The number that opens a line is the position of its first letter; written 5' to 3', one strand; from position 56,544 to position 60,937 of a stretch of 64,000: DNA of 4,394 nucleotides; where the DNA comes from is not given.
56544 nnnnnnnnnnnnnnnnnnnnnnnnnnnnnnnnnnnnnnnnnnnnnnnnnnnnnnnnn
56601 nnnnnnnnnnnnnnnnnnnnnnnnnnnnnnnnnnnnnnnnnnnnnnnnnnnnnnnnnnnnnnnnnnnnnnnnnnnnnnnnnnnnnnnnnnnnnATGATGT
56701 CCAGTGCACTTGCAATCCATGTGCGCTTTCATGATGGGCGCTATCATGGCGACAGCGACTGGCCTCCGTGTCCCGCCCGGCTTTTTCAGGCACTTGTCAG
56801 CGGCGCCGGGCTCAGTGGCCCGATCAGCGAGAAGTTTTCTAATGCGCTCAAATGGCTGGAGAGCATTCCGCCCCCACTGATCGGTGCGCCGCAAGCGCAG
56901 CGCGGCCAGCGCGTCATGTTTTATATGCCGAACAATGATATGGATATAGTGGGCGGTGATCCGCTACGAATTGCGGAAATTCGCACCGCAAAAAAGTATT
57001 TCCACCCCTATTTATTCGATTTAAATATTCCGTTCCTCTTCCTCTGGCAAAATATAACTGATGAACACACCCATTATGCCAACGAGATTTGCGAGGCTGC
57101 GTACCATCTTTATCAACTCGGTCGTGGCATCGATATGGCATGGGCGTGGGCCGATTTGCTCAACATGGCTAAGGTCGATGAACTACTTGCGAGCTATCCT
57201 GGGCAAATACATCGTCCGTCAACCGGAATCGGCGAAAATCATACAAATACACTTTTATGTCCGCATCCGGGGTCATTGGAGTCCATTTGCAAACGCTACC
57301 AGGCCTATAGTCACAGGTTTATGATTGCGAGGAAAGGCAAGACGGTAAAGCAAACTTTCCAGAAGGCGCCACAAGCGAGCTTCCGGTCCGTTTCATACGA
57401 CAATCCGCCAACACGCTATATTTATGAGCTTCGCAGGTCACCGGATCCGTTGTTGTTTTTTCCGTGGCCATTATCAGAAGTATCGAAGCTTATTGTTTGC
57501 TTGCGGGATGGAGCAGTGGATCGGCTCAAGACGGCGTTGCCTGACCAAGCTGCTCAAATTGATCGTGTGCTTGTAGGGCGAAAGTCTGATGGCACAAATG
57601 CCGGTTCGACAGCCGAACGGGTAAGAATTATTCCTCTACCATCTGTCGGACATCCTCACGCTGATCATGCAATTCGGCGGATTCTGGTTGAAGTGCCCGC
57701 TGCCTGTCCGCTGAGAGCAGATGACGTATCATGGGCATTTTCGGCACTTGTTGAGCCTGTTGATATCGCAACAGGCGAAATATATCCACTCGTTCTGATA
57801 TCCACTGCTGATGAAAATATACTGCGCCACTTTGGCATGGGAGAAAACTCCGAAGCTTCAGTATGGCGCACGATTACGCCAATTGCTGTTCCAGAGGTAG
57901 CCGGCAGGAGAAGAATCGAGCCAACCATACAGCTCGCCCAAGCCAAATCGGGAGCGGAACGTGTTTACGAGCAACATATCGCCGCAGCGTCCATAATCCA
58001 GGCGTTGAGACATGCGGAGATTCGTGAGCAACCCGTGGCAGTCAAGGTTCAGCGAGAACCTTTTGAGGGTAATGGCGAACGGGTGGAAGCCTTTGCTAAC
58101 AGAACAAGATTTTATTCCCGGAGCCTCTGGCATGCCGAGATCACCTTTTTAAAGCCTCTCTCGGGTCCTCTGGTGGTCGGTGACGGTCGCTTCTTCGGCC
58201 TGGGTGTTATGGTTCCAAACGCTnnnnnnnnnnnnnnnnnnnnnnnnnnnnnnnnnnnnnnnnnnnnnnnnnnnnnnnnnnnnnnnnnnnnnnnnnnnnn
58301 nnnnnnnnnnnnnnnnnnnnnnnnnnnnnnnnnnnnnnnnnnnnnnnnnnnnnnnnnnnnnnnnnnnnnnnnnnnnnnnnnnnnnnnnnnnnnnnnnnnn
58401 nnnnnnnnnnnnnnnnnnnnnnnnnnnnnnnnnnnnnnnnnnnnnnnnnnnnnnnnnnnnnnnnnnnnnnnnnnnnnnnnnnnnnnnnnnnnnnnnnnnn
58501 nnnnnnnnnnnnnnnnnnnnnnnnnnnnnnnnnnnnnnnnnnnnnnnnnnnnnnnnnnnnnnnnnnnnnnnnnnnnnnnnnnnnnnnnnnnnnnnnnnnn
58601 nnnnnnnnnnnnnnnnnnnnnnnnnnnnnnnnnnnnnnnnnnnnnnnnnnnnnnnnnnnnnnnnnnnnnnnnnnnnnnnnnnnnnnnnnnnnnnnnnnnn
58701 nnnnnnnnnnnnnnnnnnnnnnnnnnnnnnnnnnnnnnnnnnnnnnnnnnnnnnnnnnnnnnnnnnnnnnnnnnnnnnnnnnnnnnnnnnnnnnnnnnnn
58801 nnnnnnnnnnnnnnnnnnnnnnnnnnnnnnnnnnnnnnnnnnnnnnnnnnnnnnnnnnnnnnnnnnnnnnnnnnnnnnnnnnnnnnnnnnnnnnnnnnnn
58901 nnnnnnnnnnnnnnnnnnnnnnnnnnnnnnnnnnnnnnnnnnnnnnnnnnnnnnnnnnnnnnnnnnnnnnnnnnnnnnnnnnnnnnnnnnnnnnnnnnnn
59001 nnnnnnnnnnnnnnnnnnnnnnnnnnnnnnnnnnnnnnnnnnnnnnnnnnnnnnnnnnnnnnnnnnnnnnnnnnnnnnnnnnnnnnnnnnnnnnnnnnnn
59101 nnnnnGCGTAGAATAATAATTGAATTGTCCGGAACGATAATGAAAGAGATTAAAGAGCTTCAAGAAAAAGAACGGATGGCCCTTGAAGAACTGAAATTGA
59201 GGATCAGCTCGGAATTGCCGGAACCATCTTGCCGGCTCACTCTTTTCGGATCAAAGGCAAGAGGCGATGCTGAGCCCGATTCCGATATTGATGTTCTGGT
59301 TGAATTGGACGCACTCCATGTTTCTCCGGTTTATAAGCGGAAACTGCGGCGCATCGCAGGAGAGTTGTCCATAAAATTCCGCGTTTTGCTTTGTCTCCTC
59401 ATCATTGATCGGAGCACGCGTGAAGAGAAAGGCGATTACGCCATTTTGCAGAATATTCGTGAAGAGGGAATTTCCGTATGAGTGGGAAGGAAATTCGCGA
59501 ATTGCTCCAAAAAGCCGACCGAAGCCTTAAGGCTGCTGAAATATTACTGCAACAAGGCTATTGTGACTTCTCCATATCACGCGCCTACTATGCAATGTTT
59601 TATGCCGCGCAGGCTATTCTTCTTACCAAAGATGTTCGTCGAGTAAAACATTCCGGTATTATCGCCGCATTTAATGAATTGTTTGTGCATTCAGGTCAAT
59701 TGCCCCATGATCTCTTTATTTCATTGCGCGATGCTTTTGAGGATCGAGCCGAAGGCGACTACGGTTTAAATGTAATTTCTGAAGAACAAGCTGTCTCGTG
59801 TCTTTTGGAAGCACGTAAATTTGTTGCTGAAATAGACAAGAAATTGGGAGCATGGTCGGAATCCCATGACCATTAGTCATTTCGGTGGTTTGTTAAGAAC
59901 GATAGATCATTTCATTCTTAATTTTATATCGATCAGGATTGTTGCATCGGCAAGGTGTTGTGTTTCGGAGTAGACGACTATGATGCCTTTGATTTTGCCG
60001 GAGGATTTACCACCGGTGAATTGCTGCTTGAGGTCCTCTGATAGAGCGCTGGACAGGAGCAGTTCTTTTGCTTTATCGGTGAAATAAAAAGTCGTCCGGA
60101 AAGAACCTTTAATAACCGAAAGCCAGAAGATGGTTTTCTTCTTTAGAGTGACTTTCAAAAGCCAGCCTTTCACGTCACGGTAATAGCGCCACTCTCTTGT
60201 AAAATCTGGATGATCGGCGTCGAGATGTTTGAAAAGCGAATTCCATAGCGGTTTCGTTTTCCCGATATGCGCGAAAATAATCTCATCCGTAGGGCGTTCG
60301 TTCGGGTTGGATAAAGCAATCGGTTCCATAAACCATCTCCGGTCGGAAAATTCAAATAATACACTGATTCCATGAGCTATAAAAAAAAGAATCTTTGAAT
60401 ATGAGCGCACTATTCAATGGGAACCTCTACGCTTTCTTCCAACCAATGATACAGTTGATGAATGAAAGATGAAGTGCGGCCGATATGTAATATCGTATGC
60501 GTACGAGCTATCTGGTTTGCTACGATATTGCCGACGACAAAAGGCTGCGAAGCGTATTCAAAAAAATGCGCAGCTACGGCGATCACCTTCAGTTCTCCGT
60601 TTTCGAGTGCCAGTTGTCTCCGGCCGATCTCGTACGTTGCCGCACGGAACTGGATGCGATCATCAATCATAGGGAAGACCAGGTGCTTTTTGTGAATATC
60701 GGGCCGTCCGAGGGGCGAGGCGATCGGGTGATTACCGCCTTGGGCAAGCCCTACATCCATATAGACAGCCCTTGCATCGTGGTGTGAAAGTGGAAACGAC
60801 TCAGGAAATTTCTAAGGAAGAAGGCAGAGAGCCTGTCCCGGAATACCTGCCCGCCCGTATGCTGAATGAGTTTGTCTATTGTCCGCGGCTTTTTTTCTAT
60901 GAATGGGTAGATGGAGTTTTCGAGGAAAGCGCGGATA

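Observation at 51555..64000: Type I-G-like CRISPR-Cas locus with a non-canonical effector gene set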

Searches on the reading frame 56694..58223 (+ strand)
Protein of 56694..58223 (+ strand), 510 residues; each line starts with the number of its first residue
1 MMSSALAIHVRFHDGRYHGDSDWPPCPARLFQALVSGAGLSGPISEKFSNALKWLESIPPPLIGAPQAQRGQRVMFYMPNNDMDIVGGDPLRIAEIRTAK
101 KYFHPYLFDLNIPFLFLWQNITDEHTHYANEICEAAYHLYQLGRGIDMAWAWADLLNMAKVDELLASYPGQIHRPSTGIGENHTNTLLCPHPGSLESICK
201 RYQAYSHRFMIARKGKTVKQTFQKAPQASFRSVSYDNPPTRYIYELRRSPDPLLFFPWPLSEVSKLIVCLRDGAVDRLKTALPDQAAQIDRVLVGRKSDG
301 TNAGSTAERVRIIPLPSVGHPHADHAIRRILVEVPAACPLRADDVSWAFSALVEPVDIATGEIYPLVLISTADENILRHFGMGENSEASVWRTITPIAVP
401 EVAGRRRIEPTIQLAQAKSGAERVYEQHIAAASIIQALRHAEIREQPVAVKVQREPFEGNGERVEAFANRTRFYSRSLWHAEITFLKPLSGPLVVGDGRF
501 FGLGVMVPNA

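Call 33: find_related_loci(query=A2, collection=genome_contigs, flank=10000)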
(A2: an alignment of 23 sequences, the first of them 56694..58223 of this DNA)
Query A2 (510 aa) in genome_contigs; peptide patterns used: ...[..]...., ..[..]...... (x = any residue, [..] = any of these).
398 stretches matched a pattern; 304 encode a relative of the query (tblastn E <= 1e-3); the best 80 are kept; 80 distinct loci.
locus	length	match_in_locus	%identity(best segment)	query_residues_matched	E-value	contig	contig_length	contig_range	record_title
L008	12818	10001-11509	55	2-508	1e-178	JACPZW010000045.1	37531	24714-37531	MAG: Acidobacteria bacterium isolate NC_groundwater_900_Pr1_S-0.2um_67_29 Montesol18-Sp2_coassembly_scaffold_684742, who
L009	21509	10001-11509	54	2-508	1e-178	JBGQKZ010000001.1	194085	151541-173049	MAG: Gemmataceae bacterium isolate OBJ2_061818_050_5 k141_28674_length_194085_cov_24.0406, whole genome shotgun sequence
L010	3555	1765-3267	54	4-508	0e+0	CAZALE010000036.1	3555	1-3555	MAG TPA_asm: uncultured Blastocatellaceae bacterium isolate binchicken_co71_47 genome assembly, contig: NODE_11579_lengt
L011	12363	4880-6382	54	4-508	8e-175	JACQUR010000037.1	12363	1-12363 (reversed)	MAG: Chloroflexi bacterium isolate NC_groundwater_1442_Ag_S-0.65um_69_44 S_p65_S5_coassembly_k141_429668, whole genome s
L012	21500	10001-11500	53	1-508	1e-174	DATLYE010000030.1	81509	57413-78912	MAG TPA_asm: Bryobacteraceae bacterium isolate SMAG_U13264 k141_326986, whole genome shotgun sequence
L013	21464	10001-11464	53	4-508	2e-173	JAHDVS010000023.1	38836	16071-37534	MAG: Thermoleophilia bacterium isolate ACT1 NODE_1833_length_38836_cov_11.887703, whole genome shotgun sequence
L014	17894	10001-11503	54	4-508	3e-171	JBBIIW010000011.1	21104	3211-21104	MAG: Candidatus Rokuibacteriota bacterium isolate QH1S170213_bin_148 NODE_1016_length_21104_cov_7.68637, whole genome sh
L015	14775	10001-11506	54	4-508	1e-167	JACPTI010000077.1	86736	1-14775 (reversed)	MAG: Acidobacteria bacterium isolate NC_groundwater_728_Ag_S-0.65um_67_11 S37_SO-6_scaffold_20885, whole genome shotgun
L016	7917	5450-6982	51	2-508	6e-166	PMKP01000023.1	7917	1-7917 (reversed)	MAG: Myxococcales bacterium isolate fen_1123 73.20120600_E1D.81_contig_359842, whole genome shotgun sequence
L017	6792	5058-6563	53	4-508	4e-165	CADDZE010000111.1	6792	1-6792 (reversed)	Acidobacteria bacterium isolate 21 genome assembly, contig: NODE_8742_length_6792_cov_10.709077, whole genome shotgun se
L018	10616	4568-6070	50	1-509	1e-163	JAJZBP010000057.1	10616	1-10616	MAG: Bacillota bacterium isolate JA1.bin10 NODE_4964_length_10616_cov_0.968634, whole genome shotgun sequence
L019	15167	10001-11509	50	6-508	4e-163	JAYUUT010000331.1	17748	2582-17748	MAG: Myxococcales bacterium isolate GL124_DN_concoct_140 GL124_DN_concoct_140_330, whole genome shotgun sequence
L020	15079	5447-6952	52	4-508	1e-161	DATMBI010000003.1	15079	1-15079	MAG TPA_asm: Gemmatimonadaceae bacterium isolate SMAG_U13349 k141_198565, whole genome shotgun sequence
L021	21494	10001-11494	51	2-508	1e-161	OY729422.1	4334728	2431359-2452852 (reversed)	MAG: Bryobacterales bacterium isolate d47adfd7-a82f-4c56-911c-b237267f53ff genome assembly, chromosome: 1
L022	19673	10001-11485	50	1-508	2e-161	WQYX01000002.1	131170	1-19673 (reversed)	MAG: Polyangiaceae bacterium isolate Emb289P4bin34 Ga0123357_10000025, whole genome shotgun sequence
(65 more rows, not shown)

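Call 48: predict_structure(alignment_id=A2)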
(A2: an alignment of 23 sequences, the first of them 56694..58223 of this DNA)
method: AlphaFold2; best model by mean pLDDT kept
length: 510 residues; sequences in the alignment: 23
mean_pLDDT: 76.0   pTM: 0.61
mean pLDDT of the five models: 76.0, 73.9, 73.7, 72.8, 70.8
residues with pLDDT >= 90: 109; 70-90: 260; 50-70: 91; < 50: 50
segments of 3 or more residues with pLDDT < 50: 83-86, 179-183, 320-323, 403-409, 456-475, 497-501
pLDDT, mean of each block of 10 residues (from residue 1): 87 65 71 88 90 95 83 64 50 54 74 91 94 90 61 92 88 69 69 94 78 74 80 77 89 81 81 93 88 80 77 73 67 83 90 82 88 81 76 72 44 52 76 80 82 56 35 52 87 63 70
secondary structure, 60 per line:
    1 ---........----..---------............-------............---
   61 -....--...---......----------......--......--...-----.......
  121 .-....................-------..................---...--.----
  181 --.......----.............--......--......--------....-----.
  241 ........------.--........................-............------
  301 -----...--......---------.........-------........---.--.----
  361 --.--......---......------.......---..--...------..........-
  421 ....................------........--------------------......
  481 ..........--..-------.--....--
elements in order: E4-11 H27-38 H46-57 E62-65 E68-70 E74-79 H90-95 E98-103 E106-108 E114-121 H123-142 E150-157 H158-167 E171-173 E186-189 H194-206 E209-214 E217-222 E231-234 E240-248 H260-281 H283-294 E311-316 E326-334 H342-349 E366-371 H375-380 E387-393 H410-419 H421-440 E447-454 E478-490 E505-508

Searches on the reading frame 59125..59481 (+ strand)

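Call 3: search_protein_families(library=ncbifam, proteins=[window:59125-59481:+], max_evalue=0.01)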
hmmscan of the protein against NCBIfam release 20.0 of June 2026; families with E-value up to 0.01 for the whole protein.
window:59125-59481:+ (118 aa): 2 families
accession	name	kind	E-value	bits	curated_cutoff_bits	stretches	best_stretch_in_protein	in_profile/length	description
NF047752.1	MntA_antitoxin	equivalog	3.6e-07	30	60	1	38-82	10-50/106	type VII toxin-antitoxin system MntA family adenylyltransferase antitoxin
NF051895.1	anti_phage_HalB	equivalog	4.7e-06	26.4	190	1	38-59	2-23/211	anti-phage Hailong system nucleotidyltransferase HalB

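Call 4: search_protein_families(library=pfam, proteins=[window:59125-59481:+], max_evalue=0.01)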
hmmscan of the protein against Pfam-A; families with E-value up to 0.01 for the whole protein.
window:59125-59481:+ (118 aa): 3 families
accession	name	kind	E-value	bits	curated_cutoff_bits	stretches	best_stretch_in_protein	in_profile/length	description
PF01909.29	NTP_transf_2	-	2.5e-09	37.8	21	1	22-87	3-67/93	Nucleotidyltransferase domain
PF18765.7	Polbeta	-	1.4e-05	25.6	26.9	1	39-82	17-56/93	Polymerase beta, Nucleotidyltransferase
PF22600.2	MTPAP-like_central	-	0.00081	19.9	27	1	12-66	17-70/139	Poly(A) RNA polymerase, mitochondrial-like, central palm domain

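Call 5: search_protein_families(library=padloc, proteins=[window:59125-59481:+], max_evalue=0.001)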
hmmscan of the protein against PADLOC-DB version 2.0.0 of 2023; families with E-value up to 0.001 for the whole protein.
window:59125-59481:+ (118 aa): 8 families
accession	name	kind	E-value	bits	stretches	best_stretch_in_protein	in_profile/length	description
PDLC04903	PDC-S09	-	1.8e-16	58.4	1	13-117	4-107/108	-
PDLC04907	PDC-S09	-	1.4e-11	42.6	1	10-118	4-114/114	-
PDLC04902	PDC-S09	-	5.1e-09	34.3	1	37-63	23-49/97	-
PDLC04904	PDC-S09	-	1.4e-08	32.9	1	37-63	27-53/104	-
PDLC04906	PDC-S09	-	2e-07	29.3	1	37-63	26-52/98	-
PDLC04905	PDC-S09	-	9.2e-06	23.9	1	37-64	23-51/101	-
PDLC04368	PDC-M05A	-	3.9e-05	21.6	1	39-71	111-143/201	-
PDLC04369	PDC-M05A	-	0.00025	18.7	1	29-66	97-137/201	-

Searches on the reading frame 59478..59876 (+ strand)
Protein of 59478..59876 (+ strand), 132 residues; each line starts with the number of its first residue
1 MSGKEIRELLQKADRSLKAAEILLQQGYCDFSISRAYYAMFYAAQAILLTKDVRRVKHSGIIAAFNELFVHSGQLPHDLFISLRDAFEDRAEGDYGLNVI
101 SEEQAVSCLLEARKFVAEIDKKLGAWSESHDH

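Call 3: search_protein_families(library=ncbifam, proteins=[window:59478-59876:+], max_evalue=0.01)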
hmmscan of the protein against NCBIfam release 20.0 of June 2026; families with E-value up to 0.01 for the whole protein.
window:59478-59876:+ (132 aa): 0 families

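Call 4: search_protein_families(library=pfam, proteins=[window:59478-59876:+], max_evalue=0.01)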
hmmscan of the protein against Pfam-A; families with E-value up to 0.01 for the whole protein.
window:59478-59876:+ (132 aa): 1 family
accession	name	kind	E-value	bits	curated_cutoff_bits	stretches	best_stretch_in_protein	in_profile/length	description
PF05168.19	HEPN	-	7.1e-18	65.3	22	1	7-119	2-114/117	HEPN domain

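Call 5: search_protein_families(library=padloc, proteins=[window:59478-59876:+], max_evalue=0.001)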
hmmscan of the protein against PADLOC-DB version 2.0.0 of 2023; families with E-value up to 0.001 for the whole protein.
window:59478-59876:+ (132 aa): 1 family
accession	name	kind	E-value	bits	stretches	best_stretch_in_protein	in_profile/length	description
PDLC04379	PDC-M05B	-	0.0005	18.1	1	4-125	19-139/147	-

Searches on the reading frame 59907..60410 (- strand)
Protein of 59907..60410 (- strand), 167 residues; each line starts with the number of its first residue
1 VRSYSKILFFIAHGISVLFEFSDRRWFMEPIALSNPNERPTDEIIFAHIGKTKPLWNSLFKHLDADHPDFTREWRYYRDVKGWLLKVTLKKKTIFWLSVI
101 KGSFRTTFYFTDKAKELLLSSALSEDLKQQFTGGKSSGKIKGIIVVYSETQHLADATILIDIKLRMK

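Call 3: search_protein_families(library=ncbifam, proteins=[window:59907-60410:-], max_evalue=0.01)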
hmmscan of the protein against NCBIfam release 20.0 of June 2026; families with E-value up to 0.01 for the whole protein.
window:59907-60410:- (167 aa): 0 families

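Call 4: search_protein_families(library=pfam, proteins=[window:59907-60410:-], max_evalue=0.01)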
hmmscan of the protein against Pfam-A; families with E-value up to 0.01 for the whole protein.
window:59907-60410:- (167 aa): 1 family
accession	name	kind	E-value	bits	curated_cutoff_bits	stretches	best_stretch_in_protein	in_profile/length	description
PF12663.12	DUF3788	-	3.7e-26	92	25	1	38-163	2-127/128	Protein of unknown function (DUF3788)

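Call 5: search_protein_families(library=padloc, proteins=[window:59907-60410:-], max_evalue=0.001)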
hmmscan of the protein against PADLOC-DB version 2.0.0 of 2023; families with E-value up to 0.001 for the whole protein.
window:59907-60410:- (167 aa): 0 families

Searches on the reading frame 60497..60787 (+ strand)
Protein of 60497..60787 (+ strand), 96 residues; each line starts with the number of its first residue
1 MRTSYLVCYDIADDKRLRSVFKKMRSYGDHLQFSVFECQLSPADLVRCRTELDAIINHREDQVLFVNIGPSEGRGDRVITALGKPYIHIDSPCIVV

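Call 3: search_protein_families(library=ncbifam, proteins=[window:60497-60787:+], max_evalue=0.01)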
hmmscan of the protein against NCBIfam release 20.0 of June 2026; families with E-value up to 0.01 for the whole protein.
window:60497-60787:+ (96 aa): 1 family
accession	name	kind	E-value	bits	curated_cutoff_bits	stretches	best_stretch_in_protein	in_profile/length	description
TIGR01573.1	cas2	equivalog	4.5e-10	39.7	24.5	1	5-69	3-71/96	CRISPR-associated endonuclease Cas2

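Call 4: search_protein_families(library=pfam, proteins=[window:60497-60787:+], max_evalue=0.01)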
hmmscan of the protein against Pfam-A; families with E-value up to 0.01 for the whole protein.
window:60497-60787:+ (96 aa): 1 family
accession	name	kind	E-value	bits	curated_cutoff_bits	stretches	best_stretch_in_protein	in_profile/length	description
PF09827.14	CRISPR_Cas2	-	7.1e-21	74.6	23.8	1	5-69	3-67/74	CRISPR associated protein Cas2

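Call 5: search_protein_families(library=padloc, proteins=[window:60497-60787:+], max_evalue=0.001)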
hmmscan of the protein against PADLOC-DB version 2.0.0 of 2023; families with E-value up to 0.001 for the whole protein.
window:60497-60787:+ (96 aa): 21 families
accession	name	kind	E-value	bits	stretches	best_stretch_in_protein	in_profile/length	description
PDLC01756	Cas2g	-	8.2e-29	97.5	1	2-88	3-88/96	-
PDLC02078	Cas2b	-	2.4e-20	70.2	1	2-68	2-67/94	-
PDLC01649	Cas2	-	5e-20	69.6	1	5-69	3-66/70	"CAS-I,CAS-II,CAS-III,CAS-IV,CAS-V,CAS-VI; acquisition_2"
PDLC01338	Cas2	-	8.2e-20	69.1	1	5-71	1-64/76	"CAS-I,CAS-II,CAS-III,CAS-IV,CAS-V,CAS-VI; acquisition_2"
PDLC02027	Cas2d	-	1.2e-18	65.3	1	4-67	2-65/89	-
PDLC00936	Cas2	-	2.9e-17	60.9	1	5-82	1-79/83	Cas2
PDLC01749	Cas2b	-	9.5e-16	56.1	1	6-69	4-66/87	-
PDLC01443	Cas2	-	3.5e-15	54.3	1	5-71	3-67/86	"CAS-I,CAS-II,CAS-III,CAS-IV,CAS-V,CAS-VI; acquisition_2"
PDLC02074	Cas2_IIIb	-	8.6e-14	49.4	1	6-68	4-65/86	-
PDLC01751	Cas2c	-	9.6e-14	49.7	1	6-70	4-72/95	-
PDLC01251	Cas2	-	2.1e-12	45.2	1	5-84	3-78/84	"CAS-I,CAS-II,CAS-III,CAS-IV,CAS-V,CAS-VI; acquisition_2"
PDLC02076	Cas2b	-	2.7e-12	44.9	1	7-66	5-63/87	-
PDLC01748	Cas2_IIIa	-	1.9e-11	42.4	1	5-88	3-80/88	-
PDLC00935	Cas2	-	1.2e-10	39.7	1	5-69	3-71/96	CRISPR-associated endonuclease Cas2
PDLC02070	Cas2_II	-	4e-09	34.8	1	4-67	2-65/89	-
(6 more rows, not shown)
